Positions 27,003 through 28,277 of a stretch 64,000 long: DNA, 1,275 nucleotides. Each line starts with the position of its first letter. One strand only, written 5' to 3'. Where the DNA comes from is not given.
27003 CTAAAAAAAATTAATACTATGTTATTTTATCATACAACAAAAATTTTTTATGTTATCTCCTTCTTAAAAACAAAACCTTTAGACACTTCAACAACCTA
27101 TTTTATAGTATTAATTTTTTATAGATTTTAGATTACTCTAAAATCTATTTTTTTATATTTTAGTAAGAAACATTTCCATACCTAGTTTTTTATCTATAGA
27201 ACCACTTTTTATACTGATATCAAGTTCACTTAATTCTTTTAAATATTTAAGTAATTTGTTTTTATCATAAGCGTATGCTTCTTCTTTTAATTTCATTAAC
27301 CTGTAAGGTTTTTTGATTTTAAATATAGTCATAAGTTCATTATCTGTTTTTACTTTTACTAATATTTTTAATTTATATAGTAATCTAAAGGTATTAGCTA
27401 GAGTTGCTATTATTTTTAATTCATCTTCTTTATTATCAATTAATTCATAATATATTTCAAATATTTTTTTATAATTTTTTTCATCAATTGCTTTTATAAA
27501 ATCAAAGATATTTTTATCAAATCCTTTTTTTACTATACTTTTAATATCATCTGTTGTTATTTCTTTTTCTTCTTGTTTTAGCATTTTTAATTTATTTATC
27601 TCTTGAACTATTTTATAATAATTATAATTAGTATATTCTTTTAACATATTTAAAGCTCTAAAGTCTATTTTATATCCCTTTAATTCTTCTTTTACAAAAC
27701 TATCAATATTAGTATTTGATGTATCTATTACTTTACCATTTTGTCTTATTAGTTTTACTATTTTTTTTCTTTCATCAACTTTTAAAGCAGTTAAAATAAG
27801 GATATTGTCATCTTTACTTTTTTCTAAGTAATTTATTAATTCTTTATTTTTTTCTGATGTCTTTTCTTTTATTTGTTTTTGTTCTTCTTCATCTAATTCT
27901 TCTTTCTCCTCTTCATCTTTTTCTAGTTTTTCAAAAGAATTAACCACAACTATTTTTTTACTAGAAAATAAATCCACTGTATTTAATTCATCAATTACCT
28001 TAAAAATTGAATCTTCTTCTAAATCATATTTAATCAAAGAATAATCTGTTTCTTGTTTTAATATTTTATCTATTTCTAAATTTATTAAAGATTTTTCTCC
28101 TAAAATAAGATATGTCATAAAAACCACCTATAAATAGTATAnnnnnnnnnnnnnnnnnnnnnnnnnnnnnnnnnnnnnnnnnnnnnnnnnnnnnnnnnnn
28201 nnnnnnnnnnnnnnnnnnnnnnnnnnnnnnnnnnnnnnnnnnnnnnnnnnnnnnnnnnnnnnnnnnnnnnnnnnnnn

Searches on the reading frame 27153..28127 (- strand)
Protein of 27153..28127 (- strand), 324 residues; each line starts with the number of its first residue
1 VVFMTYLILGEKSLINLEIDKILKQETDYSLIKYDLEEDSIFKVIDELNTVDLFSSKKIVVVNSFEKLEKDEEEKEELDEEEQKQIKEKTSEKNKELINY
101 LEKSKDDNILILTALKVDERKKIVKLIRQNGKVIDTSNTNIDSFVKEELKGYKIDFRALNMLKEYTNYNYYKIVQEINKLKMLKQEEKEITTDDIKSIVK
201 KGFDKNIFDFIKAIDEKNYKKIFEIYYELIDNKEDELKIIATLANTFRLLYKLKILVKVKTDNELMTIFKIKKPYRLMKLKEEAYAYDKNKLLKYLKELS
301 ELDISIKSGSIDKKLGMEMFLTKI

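Call 43: search_protein_families(library=pfam, proteins=[window:27153-28127:-], max_evalue=0.001)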
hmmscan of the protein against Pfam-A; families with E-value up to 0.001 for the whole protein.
window:27153-28127:- (324 aa): 2 families
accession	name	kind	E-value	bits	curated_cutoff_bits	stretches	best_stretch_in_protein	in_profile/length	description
PF21694.2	DNA_pol3_delta_C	-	1.7e-25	89.8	27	1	205-324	2-121/121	DNA polymerase III delta subunit, C-terminal domain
PF06144.19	DNA_pol3_delta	-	1.6e-13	51.2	21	1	6-135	1-122/124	DNA polymerase III, delta subunit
